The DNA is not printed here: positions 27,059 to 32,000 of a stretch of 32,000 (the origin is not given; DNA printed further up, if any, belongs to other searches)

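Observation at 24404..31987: Candidate coupled defence module: STAND abortive-infection nuclease co-oriented with, and 18 nt upstream of, a Type IIL RM enzyme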

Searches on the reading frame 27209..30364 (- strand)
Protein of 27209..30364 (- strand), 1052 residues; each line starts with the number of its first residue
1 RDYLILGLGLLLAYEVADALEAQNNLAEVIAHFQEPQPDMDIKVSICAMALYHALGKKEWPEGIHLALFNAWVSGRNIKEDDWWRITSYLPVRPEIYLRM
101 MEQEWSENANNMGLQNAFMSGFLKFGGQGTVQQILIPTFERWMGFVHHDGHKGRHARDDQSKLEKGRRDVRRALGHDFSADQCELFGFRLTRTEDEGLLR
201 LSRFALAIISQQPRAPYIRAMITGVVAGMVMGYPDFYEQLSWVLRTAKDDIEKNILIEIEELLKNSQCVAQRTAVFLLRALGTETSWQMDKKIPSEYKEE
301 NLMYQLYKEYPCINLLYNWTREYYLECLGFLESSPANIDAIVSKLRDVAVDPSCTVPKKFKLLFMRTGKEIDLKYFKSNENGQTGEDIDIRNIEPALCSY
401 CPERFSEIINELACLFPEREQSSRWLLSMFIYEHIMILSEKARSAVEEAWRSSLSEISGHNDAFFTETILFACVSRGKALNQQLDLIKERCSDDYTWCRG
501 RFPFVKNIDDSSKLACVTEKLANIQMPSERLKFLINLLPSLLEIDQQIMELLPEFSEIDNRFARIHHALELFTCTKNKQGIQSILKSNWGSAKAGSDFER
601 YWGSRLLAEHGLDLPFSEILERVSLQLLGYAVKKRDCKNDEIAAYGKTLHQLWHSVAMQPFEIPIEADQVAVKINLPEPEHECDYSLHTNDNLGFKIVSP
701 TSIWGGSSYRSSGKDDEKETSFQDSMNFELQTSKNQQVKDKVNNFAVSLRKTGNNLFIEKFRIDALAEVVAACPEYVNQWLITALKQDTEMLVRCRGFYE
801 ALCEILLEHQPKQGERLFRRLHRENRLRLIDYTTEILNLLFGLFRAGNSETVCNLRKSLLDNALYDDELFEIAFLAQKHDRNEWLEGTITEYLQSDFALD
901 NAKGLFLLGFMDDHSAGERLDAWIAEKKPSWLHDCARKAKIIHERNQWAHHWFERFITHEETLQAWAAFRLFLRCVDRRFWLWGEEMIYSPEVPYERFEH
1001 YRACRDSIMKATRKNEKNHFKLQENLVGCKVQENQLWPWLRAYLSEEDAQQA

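Call 82: predict_structure(alignment_id=A5)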
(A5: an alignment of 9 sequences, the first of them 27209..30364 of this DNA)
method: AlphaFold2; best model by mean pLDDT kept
length: 1052 residues; sequences in the alignment: 9
mean_pLDDT: 79.0   pTM: 0.77
mean pLDDT of the five models: 79.0, 78.1, 76.5, 73.9, 73.3
residues with pLDDT >= 90: 335; 70-90: 492; 50-70: 126; < 50: 99
segments of 3 or more residues with pLDDT < 50: 496-503, 559-563, 664-668, 676-728, 1031-1036, 1038-1052
pLDDT, mean of each block of 10 residues (from residue 1): 83 91 86 64 82 89 90 72 78 91 80 77 83 93 90 69 87 85 90 86 84 89 93 77 80 92 89 91 88 80 70 70 85 69 89 89 89 83 80 94 96 92 85 90 93 70 76 83 85 46 64 84 80 73 74 54 58 80 83 73 88 91 87 92 93 81 52 52 32 26 26 30 39 61 71 68 90 93 82 87 95 94 81 83 92 93 85 92 93 88 93 92 89 89 91 92 94 90 71 79 82 75 65 42 34 26
secondary structure, 60 per line:
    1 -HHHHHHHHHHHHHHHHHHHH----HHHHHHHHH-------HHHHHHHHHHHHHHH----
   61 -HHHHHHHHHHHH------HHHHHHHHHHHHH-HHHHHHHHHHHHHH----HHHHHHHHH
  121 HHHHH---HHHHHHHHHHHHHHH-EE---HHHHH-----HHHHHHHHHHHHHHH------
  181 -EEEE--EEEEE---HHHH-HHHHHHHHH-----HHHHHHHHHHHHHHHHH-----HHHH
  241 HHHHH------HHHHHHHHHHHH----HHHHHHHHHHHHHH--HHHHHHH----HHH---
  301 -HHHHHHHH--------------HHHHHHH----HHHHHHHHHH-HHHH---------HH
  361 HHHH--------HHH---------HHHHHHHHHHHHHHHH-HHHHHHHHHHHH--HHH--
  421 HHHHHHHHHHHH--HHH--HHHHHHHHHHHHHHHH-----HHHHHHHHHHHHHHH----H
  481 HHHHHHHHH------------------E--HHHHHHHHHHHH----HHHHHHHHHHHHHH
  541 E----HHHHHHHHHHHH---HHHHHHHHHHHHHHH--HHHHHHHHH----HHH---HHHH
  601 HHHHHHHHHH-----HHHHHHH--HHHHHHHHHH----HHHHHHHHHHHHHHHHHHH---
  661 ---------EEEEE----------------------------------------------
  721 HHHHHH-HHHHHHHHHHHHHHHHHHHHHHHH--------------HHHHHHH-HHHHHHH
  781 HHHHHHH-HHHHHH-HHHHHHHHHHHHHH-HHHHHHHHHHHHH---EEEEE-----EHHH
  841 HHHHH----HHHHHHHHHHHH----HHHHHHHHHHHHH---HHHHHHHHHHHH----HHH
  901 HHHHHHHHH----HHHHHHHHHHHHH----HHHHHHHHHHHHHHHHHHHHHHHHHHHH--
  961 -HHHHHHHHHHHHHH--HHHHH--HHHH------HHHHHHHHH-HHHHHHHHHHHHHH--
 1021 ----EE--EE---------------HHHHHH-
elements in order (helices of 4 or more, strands of 3 or more residues): H2-21 H26-34 H42-56 H62-73 H80-92 H94-107 H112-125 H129-143 H150-154 H160-174 E182-185 E188-192 H196-199 H201-209 H215-231 H237-245 H252-263 H268-281 H284-290 H302-309 H324-330 H335-344 H346-349 H359-364 H385-400 H402-413 H421-432 H440-455 H461-475 H480-489 H511-522 H527-540 H546-557 H561-575 H578-586 H597-610 H616-622 H625-634 H639-657 E670-674 H721-726 H728-751 H766-772 H774-787 H789-794 H796-809 H811-823 E827-831 H838-845 H850-861 H866-878 H882-893 H898-909 H914-926 H931-958 H962-975 H978-982 H985-988 H995-1003 H1005-1018 H1046-1051

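Call 84: fold_search(model_id=the predicted structure, library=pdb)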
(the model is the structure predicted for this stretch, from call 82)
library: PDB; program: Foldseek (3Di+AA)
matches with E <= 10: 854; with E <= 0.001: 27
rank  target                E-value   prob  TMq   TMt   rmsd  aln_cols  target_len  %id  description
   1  3w3v                  2.6e-05  1.00  0.18  0.19  23.6      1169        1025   11  Crystal structure of Kap121p mutant D353K/E396K/D438K (released 2013-04-10)
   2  6xte_A                4.3e-05  1.00  0.15  0.15  24.7      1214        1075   11  Human karyopherin RanBP5 (isoform-1) (released 2020-04-22)
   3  5owu_A                9.1e-05  1.00  0.23  0.25  18.7      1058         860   10  Kap95:Nup1 complex (released 2017-10-25)
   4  5vch_A                1.2e-04  1.00  0.16  0.16  23.3      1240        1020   10  Crystal structure of full-length Kluyveromyces lactis Kap123 (released 2017-11-01)
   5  9im6_A                1.7e-04  1.00  0.18  0.18  23.6      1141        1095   10  Structure of influenza A virus RNA polymerase PB1 and nuclear import host factor RanBP5 complex (released 2024-11-27)
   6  3nd2                  1.9e-04  1.00  0.22  0.25  19.3      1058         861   10  Structure of Yeast Importin-beta (Kap95p) (released 2010-07-07)
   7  4zj7_A                1.9e-04  1.00  0.16  0.16  22.2      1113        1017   12  Crystal structure of the karyopherin Kap121p bound to the extreme C-terminus of the protein phosphatase Cdc14p (released 2015-06-03)
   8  5vch_B                2.5e-04  0.96  0.12  0.12  23.7      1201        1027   10  Crystal structure of full-length Kluyveromyces lactis Kap123 (released 2017-11-01)
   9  2bku_B                3.1e-04  1.00  0.18  0.20  22.8      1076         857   11  Kap95p:RanGTP complex (released 2005-05-04)
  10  4xri                  3.5e-04  1.00  0.22  0.25  19.2      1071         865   10  Crystal Structure of Importin Beta in an Ammonium Sulfate Condition (released 2016-01-27)
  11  3w3w_A                3.9e-04  1.00  0.18  0.18  22.3      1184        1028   11  Crystal structure of Kap121p bound to Ste12p (released 2013-04-10)
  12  2bku_D                4.3e-04  1.00  0.17  0.18  21.9      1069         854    9  Kap95p:RanGTP complex (released 2005-05-04)
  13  6m6x_C                5.1e-04  0.99  0.17  0.18  26.9      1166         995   10  Oridonin in complex with CRM1#-Ran-RanBP1 (released 2021-03-17)
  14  8qo9_B1               5.5e-04  0.99  0.14  0.16  25.4      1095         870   10  Cryo-EM structure of a human spliceosomal B complex protomer (released 2024-01-24)
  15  6yej                  6.2e-04  0.98  0.18  0.12  23.2      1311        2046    9  Cryo-EM structure of the Full-length disease type human Huntingtin (released 2020-12-16)
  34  5ve8_B                1.5e-03  0.99  0.19  0.19  23.2      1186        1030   12  Crystal structure of full-length Kluyveromyces lactis Kap123 with histone H3 1-28 (released 2017-11-01)
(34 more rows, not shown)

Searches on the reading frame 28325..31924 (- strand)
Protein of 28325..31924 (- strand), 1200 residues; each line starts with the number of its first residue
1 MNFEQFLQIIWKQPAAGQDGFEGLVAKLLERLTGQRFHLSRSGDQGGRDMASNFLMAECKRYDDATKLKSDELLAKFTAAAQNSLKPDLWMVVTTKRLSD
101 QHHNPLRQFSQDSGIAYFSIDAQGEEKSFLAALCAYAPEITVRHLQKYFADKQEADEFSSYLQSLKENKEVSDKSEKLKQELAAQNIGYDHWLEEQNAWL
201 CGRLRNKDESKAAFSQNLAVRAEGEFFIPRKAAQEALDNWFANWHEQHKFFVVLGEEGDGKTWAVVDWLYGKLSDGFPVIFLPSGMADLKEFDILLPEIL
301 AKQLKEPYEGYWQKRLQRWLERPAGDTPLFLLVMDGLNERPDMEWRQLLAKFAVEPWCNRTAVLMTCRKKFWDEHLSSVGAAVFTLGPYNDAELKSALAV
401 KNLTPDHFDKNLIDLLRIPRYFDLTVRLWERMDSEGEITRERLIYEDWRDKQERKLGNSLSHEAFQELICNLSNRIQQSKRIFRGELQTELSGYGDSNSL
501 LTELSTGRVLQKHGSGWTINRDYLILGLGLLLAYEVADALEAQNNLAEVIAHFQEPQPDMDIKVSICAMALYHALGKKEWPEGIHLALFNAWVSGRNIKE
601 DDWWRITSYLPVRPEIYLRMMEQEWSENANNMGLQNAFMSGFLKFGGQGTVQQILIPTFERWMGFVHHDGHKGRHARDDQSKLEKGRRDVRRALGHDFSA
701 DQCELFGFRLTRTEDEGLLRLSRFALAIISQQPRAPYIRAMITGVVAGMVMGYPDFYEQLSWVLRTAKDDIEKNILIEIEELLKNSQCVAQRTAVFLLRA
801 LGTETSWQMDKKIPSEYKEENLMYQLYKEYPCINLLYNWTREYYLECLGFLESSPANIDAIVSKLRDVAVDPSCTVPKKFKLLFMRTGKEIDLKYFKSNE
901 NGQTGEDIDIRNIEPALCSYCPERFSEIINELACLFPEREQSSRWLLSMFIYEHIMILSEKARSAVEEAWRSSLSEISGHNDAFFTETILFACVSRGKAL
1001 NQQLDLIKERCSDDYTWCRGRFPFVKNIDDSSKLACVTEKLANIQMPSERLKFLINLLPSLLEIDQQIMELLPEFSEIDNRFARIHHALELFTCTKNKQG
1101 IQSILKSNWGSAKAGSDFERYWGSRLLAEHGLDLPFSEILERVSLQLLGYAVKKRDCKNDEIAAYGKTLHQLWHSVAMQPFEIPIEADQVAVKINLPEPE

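Call 92: search_protein_representatives(protein=window:28325-31924:-)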
Query: 1200 residues. Proteins with E-value up to 0.001 (for the whole library): 1288; up to 1e-10: 1007; up to 1e-30: 593. The best 150 are listed.
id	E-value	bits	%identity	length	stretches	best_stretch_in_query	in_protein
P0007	0.0e+00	1709.7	68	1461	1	2-1170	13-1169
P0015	0.0e+00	1307.5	57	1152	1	1-1144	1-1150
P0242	0.0e+00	1047.9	59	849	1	218-1061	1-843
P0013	0.0e+00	1047.3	46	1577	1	1-1179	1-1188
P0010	0.0e+00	1012.5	44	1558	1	1-1195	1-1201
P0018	1.8e-291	986.3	42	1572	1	1-1195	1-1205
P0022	7.7e-285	964.3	41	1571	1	1-1192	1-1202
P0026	3.2e-255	866.2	41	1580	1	4-1189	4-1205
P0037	1.0e-224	765.2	38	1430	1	14-1173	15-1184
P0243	9.9e-221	752.0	36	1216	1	4-1190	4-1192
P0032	7.1e-205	699.5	39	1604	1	151-1178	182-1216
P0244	1.8e-204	698.1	47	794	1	67-848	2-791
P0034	6.7e-203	692.9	36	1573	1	1-1177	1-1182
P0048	1.7e-197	675.1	35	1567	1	4-1180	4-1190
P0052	8.7e-197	672.7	34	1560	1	15-1187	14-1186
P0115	1.6e-178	612.2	32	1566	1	15-1198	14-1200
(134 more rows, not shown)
